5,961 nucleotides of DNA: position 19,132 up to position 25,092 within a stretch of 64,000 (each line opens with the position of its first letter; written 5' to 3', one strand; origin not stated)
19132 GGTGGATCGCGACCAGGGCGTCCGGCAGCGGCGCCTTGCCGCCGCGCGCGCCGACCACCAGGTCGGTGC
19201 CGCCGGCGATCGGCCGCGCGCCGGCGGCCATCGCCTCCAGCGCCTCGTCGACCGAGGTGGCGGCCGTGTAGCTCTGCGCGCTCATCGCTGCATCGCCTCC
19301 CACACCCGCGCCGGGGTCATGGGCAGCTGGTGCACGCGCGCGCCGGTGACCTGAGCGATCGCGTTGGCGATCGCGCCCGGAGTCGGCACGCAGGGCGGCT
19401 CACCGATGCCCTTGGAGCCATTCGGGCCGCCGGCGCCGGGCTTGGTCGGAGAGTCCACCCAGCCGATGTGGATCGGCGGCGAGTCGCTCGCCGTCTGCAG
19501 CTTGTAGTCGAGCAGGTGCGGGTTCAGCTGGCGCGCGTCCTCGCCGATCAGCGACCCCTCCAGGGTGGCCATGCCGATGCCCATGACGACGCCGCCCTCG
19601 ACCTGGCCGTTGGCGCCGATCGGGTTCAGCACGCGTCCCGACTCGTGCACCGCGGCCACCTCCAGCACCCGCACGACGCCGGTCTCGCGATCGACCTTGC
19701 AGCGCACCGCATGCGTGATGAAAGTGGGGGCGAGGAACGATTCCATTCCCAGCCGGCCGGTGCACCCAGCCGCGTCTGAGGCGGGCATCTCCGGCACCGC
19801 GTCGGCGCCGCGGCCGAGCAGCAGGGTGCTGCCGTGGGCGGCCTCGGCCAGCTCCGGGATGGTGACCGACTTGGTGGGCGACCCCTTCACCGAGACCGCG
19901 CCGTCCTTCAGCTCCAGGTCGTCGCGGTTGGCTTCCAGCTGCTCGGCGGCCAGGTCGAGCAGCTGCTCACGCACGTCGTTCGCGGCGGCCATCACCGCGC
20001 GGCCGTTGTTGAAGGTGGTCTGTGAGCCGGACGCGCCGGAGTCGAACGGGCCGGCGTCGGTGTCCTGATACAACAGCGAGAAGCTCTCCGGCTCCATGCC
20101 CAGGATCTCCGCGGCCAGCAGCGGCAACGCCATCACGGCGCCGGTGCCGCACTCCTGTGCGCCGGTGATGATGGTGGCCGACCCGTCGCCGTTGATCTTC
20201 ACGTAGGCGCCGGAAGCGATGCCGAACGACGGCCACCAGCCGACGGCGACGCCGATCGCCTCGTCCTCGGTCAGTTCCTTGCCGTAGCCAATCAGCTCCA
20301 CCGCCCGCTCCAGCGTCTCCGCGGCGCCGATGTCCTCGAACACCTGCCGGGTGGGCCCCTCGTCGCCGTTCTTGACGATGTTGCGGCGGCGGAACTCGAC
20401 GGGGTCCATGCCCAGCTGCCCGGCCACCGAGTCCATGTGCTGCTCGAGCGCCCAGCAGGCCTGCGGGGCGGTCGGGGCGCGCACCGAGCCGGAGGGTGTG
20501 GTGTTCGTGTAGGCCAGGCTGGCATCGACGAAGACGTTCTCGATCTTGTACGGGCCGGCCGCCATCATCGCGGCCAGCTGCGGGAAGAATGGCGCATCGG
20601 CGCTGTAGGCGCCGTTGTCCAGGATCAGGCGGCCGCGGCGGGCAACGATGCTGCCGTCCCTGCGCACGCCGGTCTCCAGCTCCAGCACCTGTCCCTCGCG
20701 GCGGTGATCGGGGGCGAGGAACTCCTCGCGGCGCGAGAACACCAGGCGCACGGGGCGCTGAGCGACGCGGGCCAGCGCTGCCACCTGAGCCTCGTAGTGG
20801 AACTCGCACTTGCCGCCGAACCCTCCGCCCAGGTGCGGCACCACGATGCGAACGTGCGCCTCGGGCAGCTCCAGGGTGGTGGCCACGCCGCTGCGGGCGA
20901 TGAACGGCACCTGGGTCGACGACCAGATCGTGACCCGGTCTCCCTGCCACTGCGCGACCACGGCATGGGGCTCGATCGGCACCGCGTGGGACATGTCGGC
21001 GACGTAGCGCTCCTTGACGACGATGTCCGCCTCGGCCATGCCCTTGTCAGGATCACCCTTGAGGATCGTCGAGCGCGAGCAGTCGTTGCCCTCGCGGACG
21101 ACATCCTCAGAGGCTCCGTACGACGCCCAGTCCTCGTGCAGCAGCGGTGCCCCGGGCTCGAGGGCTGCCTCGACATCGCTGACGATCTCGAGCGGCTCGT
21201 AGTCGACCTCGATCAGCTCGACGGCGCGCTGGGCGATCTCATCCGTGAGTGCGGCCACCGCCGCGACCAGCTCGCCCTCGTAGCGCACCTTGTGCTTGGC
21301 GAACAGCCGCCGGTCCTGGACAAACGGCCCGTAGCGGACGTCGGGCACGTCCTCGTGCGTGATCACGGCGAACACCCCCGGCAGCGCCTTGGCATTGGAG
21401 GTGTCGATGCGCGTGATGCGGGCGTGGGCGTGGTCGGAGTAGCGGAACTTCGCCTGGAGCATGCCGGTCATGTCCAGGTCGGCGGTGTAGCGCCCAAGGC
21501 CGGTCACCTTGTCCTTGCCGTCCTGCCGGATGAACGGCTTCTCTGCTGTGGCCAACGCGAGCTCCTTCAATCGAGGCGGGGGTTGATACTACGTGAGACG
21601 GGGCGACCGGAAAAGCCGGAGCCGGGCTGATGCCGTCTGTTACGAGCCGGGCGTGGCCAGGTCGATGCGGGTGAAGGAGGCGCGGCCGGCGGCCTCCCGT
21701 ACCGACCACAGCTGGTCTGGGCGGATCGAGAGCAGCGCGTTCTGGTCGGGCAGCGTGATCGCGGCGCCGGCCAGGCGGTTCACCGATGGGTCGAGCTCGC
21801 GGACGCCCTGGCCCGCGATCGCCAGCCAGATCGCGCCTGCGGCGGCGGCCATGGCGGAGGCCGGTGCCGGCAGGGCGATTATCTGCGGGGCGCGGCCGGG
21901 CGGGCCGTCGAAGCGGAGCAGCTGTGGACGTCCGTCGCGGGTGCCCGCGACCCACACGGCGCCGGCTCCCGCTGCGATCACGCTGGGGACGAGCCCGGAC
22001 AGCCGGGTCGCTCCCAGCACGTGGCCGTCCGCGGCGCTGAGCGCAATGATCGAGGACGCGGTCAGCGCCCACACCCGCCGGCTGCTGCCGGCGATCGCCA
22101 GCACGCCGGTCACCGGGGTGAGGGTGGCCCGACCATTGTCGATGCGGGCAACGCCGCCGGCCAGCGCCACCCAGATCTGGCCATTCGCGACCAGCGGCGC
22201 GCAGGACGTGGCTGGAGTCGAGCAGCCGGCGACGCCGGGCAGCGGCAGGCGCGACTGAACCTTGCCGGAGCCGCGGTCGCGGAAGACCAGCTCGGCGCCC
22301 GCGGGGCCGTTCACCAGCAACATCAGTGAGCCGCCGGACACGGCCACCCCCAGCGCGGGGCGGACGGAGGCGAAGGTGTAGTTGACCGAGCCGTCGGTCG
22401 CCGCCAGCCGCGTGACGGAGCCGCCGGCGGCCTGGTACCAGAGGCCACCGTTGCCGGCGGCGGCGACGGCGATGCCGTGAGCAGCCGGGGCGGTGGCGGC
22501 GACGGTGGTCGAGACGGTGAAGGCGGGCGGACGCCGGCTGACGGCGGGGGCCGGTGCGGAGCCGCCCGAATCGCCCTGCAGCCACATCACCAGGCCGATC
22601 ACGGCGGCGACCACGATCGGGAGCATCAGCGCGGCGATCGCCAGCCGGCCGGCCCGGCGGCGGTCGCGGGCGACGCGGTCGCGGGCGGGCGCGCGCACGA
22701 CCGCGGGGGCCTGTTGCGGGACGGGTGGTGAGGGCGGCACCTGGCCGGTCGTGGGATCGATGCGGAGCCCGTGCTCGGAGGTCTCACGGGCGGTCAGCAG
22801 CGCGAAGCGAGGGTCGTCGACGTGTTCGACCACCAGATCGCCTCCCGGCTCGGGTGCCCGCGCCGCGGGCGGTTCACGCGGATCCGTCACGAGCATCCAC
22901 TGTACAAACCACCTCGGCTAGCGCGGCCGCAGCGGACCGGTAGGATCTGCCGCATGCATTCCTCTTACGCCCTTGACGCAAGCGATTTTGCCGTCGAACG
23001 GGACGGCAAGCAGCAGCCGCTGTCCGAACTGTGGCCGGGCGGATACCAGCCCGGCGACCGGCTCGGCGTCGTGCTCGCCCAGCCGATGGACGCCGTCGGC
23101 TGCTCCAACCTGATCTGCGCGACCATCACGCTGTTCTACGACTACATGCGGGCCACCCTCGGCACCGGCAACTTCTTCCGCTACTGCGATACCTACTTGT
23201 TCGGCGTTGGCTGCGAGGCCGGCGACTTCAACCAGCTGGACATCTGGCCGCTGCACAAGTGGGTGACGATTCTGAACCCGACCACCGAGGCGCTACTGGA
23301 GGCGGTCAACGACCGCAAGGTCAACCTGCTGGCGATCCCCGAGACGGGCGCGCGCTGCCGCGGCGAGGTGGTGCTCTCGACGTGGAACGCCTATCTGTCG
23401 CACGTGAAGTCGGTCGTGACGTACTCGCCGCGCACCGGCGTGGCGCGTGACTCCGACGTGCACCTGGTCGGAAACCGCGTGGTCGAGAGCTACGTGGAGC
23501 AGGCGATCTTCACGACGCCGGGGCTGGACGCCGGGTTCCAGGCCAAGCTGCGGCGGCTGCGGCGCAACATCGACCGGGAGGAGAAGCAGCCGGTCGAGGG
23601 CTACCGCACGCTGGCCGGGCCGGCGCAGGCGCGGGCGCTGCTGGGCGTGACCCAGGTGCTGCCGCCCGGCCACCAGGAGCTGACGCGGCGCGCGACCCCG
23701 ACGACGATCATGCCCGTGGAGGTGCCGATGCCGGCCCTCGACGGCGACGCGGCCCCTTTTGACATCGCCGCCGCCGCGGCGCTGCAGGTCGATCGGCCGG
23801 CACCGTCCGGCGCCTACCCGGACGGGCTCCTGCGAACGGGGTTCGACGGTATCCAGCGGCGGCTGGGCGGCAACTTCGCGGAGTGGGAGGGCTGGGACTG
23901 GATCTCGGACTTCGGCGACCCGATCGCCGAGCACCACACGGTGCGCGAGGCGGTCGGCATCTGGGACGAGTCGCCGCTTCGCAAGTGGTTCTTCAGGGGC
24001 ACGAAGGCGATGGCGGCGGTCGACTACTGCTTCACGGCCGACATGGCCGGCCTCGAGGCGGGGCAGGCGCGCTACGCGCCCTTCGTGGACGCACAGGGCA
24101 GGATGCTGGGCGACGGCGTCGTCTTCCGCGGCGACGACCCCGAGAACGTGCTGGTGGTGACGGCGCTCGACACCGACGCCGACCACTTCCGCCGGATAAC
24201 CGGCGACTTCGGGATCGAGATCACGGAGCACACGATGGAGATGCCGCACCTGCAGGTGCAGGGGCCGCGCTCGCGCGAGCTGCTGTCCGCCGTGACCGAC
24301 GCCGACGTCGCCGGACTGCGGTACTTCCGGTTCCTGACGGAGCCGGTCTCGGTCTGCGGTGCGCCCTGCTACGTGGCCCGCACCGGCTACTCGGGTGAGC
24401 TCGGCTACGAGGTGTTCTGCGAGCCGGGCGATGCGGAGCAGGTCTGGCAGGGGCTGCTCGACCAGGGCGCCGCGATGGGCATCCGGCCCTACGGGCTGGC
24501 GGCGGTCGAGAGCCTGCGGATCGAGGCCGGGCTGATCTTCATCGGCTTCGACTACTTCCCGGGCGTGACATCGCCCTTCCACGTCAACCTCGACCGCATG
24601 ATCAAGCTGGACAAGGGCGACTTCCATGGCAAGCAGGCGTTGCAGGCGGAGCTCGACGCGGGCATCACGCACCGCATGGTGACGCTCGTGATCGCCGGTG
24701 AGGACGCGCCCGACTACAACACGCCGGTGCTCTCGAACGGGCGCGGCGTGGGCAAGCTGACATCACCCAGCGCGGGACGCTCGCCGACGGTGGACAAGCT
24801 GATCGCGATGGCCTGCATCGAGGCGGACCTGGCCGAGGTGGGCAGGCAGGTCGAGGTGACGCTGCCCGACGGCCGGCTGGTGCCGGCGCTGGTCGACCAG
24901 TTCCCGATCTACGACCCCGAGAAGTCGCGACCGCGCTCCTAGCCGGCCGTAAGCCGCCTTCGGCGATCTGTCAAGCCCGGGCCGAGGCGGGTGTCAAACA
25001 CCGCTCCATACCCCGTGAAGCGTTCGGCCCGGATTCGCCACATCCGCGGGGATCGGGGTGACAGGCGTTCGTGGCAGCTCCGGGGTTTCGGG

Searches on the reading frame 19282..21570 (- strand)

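Call 73: search_protein_families(library=pfam, proteins=[window:19282-21570:-], max_evalue=0.00001)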
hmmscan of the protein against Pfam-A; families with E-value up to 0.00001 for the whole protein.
window:19282-21570:- (762 aa): 3 families
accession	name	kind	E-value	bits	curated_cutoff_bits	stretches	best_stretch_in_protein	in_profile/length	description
PF02738.23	MoCoBD_1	-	1.5e-72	244.1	27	1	168-398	12-244/244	Molybdopterin cofactor-binding domain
PF20256.3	MoCoBD_2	-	1.1e-58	199.4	27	1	437-698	25-283/283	Molybdopterin cofactor-binding domain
PF01315.27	Ald_Xan_dh_C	-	1.4e-30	106.3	31.3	1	23-128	1-110/110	Aldehyde oxidase and xanthine dehydrogenase, a/b hammerhead domain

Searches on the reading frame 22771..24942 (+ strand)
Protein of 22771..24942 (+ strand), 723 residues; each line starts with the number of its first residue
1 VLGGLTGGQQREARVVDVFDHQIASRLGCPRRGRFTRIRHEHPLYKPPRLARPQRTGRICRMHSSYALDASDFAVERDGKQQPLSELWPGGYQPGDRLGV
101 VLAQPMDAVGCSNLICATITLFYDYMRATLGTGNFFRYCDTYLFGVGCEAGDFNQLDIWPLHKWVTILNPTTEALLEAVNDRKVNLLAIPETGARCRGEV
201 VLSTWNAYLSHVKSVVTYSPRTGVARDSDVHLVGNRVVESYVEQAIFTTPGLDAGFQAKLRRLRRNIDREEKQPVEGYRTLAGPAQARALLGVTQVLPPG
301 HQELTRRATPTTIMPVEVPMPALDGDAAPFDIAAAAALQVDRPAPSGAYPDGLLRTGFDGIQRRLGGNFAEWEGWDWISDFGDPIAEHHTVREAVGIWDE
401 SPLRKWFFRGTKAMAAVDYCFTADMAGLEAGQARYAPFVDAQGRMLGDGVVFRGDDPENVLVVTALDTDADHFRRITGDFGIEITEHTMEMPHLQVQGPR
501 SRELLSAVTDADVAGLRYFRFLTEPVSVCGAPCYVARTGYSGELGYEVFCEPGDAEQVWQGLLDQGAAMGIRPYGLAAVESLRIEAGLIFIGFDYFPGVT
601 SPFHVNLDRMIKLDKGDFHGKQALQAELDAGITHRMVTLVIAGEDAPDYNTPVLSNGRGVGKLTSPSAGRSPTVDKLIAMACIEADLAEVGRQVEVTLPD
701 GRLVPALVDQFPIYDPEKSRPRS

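Call 26: search_protein_families(library=pfam, proteins=[window:22771-24942:+])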
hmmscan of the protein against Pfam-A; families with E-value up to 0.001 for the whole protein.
window:22771-24942:+ (723 aa): 2 families
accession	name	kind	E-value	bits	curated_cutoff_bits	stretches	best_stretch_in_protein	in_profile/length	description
PF01571.26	GCV_T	-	1.6e-59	201.7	25.6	1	362-609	5-254/255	Aminomethyltransferase folate-binding domain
PF08669.17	GCV_T_C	-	1.6e-13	50.8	25.9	1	635-715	2-80/80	Glycine cleavage T-protein C-terminal barrel domain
